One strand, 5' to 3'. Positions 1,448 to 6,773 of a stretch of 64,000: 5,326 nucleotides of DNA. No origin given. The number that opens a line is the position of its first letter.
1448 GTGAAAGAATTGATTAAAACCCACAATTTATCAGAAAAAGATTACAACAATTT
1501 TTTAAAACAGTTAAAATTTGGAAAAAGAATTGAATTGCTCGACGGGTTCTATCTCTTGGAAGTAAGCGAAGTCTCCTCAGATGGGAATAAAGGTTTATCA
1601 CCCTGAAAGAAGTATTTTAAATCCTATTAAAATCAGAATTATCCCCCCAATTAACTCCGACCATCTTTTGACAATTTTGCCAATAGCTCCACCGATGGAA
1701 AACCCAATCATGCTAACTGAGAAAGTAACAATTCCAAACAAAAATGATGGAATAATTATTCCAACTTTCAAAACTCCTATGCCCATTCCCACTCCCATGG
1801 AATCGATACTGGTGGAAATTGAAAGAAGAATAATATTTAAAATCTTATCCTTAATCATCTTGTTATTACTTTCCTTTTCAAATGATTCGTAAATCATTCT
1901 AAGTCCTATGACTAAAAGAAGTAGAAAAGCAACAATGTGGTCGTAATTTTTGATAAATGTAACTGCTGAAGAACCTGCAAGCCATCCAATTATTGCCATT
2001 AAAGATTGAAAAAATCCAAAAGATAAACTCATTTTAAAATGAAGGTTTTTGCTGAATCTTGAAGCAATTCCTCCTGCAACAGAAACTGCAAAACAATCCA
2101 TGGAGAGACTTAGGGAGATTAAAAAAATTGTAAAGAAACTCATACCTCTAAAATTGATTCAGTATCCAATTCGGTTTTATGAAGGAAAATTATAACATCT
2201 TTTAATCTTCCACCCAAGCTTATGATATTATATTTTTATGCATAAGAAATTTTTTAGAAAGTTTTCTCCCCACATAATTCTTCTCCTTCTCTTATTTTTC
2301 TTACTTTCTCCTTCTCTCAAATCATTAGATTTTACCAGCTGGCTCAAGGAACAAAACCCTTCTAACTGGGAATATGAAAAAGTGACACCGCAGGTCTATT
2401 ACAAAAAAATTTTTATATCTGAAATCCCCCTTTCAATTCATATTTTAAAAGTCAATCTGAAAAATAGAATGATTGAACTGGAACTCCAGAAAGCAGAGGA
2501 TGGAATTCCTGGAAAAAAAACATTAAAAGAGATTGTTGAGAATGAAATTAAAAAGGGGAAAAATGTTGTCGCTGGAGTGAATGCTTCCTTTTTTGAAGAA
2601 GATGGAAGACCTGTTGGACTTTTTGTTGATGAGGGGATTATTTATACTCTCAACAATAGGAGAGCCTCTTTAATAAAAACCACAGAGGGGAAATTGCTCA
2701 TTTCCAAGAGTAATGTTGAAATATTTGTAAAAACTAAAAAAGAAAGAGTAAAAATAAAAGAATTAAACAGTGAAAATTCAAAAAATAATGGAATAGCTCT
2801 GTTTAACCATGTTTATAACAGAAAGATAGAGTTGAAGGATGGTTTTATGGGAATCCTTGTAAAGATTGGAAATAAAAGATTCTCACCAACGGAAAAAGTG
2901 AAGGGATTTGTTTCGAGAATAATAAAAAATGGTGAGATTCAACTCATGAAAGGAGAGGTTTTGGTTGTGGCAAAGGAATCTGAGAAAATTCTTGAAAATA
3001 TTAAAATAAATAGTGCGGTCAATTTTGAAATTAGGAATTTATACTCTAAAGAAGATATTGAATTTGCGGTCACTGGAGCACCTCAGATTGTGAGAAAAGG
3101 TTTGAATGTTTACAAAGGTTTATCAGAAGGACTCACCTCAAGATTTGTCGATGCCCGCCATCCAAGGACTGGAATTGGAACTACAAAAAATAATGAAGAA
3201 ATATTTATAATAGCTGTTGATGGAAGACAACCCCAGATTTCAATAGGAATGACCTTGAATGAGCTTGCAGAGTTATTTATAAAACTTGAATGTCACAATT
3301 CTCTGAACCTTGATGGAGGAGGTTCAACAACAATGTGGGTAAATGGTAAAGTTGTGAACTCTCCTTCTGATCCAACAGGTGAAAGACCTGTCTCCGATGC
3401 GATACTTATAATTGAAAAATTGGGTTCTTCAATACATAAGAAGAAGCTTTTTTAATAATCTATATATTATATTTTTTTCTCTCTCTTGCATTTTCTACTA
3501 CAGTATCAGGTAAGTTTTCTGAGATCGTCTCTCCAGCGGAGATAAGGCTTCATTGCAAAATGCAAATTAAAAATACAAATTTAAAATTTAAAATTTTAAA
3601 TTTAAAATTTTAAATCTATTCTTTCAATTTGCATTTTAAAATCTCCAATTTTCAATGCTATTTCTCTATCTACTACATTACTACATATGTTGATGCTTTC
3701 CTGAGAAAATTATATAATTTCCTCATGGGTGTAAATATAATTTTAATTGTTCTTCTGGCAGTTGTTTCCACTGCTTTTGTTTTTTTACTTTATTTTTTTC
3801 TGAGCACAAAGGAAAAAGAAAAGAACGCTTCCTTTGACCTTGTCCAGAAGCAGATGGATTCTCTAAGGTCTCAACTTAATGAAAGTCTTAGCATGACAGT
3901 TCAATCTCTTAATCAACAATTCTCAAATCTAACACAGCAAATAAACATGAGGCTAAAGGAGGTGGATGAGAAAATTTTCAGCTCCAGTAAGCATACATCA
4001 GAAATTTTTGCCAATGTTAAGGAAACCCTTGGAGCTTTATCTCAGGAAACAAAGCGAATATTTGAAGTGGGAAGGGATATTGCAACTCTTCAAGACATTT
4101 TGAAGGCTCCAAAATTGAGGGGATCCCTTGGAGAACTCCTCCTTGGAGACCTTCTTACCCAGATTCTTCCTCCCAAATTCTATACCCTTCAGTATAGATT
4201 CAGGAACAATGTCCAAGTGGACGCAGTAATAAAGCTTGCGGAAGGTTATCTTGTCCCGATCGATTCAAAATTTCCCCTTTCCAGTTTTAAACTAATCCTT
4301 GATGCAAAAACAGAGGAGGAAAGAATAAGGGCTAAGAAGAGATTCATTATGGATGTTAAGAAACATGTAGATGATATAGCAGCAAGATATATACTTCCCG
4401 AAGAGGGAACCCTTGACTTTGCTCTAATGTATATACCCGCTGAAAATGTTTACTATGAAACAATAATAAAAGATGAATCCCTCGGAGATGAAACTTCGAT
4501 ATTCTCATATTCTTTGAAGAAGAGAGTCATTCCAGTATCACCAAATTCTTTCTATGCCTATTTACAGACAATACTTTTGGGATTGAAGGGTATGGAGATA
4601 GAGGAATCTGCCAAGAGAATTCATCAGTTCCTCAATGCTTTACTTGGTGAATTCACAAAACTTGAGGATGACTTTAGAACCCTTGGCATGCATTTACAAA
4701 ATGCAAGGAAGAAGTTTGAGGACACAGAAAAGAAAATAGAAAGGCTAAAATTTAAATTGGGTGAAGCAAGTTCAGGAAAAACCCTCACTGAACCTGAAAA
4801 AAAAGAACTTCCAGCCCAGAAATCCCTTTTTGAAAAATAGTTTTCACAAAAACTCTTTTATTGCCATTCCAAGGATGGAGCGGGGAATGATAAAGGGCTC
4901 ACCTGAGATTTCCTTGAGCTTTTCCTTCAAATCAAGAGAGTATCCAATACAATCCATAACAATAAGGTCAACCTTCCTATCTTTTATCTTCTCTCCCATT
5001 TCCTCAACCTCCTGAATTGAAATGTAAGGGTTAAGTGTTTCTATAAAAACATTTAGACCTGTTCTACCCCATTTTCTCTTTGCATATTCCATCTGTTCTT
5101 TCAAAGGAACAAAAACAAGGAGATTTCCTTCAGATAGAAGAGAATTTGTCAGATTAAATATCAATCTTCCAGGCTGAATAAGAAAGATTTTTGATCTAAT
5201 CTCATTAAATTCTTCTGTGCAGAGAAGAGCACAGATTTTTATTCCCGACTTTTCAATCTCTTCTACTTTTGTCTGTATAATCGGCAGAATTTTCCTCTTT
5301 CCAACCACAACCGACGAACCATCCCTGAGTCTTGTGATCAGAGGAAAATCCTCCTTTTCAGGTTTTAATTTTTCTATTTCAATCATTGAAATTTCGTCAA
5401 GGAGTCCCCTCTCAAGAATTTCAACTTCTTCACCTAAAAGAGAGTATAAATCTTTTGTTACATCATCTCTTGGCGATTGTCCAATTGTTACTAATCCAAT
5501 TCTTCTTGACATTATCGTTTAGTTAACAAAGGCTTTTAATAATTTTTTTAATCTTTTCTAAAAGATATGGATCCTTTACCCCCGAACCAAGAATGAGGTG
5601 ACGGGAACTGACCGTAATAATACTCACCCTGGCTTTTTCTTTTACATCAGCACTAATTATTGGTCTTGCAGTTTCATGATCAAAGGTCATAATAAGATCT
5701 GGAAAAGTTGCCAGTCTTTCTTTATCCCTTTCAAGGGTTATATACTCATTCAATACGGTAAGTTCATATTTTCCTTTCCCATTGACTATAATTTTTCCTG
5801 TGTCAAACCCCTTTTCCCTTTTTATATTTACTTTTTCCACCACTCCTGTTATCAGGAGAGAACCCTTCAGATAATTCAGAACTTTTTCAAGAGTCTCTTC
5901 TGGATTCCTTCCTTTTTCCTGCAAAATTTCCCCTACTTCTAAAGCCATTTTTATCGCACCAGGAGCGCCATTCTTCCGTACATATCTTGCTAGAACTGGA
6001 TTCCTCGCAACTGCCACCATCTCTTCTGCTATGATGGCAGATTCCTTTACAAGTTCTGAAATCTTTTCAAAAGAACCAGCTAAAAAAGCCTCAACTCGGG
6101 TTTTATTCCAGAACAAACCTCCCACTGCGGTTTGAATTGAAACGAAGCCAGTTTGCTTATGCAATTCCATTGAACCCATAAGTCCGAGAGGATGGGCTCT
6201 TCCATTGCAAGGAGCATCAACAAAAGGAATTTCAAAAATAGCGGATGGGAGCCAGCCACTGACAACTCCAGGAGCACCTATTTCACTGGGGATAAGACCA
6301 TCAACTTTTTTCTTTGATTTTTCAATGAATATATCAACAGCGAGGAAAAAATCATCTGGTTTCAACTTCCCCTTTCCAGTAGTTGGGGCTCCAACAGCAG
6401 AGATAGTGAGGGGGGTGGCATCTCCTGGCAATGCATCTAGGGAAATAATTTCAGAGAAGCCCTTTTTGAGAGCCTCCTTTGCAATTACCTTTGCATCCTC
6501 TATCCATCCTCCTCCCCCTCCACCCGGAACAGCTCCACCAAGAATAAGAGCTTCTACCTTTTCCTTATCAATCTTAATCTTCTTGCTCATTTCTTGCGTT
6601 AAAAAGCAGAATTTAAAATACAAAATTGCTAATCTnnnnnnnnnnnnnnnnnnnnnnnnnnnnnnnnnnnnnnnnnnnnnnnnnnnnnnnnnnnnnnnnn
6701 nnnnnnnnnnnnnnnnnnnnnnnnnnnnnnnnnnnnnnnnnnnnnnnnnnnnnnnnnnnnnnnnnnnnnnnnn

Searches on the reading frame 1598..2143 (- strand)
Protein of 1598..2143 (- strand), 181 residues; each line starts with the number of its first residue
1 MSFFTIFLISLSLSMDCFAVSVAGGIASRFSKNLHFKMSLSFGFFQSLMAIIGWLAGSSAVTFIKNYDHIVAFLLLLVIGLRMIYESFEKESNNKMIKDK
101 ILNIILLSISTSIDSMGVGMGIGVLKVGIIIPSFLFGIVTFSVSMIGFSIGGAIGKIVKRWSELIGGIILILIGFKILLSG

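Call 53: search_protein_families(library=pfam, proteins=[window:1598-2143:-], max_evalue=0.00001)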
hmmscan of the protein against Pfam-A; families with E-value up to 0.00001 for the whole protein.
window:1598-2143:- (181 aa): 1 family
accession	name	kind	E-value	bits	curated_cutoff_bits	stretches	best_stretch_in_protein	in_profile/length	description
PF02659.21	Mntp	-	5.1e-44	150.2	24.4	1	32-178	4-152/152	Putative manganese efflux pump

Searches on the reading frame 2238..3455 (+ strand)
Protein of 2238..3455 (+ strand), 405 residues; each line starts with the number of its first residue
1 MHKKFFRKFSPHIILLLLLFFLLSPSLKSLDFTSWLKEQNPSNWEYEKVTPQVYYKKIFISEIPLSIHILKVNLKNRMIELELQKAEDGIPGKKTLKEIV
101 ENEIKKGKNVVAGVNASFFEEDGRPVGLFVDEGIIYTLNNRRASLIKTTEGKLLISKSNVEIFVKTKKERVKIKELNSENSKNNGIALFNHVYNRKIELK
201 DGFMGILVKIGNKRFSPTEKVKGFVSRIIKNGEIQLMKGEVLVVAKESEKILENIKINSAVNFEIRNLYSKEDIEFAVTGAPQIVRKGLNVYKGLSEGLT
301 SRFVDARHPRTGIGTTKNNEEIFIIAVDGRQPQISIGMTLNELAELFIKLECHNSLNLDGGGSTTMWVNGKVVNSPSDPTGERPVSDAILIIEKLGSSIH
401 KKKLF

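Call 53: search_protein_families(library=pfam, proteins=[window:2238-3455:+], max_evalue=0.00001)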
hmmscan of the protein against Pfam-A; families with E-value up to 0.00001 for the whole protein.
window:2238-3455:+ (405 aa): 1 family
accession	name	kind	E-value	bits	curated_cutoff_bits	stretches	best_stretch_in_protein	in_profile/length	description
PF09992.14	NAGPA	-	1.1e-37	130.3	25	1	234-391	22-168/169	Phosphodiester glycosidase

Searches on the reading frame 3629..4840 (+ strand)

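Call 53: search_protein_families(library=pfam, proteins=[window:3629-4840:+], max_evalue=0.00001)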
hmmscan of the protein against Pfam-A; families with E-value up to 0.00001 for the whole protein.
window:3629-4840:+ (403 aa): 1 family
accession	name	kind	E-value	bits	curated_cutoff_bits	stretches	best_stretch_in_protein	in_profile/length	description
PF02646.22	RmuC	-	1.5e-55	188.8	26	1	96-371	1-271/291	RmuC family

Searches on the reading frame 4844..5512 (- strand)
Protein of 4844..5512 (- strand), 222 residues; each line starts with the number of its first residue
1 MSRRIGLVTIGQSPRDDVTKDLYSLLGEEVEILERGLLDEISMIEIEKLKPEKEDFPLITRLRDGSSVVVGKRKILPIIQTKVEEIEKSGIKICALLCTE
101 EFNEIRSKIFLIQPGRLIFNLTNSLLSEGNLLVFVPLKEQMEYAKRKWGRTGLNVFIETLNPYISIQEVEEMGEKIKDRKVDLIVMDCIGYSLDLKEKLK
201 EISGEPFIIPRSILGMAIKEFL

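Call 53: search_protein_families(library=pfam, proteins=[window:4844-5512:-], max_evalue=0.00001)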
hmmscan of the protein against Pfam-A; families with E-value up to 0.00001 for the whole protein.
window:4844-5512:- (222 aa): 1 family
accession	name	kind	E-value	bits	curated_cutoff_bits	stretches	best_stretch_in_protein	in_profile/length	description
PF07302.16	AroM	-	8.5e-66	222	23.8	1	5-222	1-219/219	AroM protein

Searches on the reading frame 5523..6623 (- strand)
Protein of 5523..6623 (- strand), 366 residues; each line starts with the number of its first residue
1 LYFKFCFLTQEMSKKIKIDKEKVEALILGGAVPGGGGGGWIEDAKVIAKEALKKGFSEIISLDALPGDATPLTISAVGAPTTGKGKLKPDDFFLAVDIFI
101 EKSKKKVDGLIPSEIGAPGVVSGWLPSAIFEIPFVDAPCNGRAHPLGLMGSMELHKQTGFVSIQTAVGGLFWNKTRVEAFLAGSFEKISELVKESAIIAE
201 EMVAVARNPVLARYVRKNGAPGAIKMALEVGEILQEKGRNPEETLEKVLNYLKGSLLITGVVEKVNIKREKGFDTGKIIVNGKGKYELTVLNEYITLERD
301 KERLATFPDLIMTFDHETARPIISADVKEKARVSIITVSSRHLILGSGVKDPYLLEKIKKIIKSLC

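Call 53: search_protein_families(library=pfam, proteins=[window:5523-6623:-], max_evalue=0.00001)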
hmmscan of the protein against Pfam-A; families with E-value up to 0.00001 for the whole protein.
window:5523-6623:- (366 aa): 2 families
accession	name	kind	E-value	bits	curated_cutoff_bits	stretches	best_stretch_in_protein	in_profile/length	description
PF20906.3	S-Me-THD_C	-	4.7e-26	91.7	27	1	188-341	6-164/190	S-Me-THD-like, C-terminal domain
PF06032.18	S-Me-THD_N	-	1.1e-19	71.5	27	1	22-157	2-139/158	S-Me-THD-like, N-terminal domain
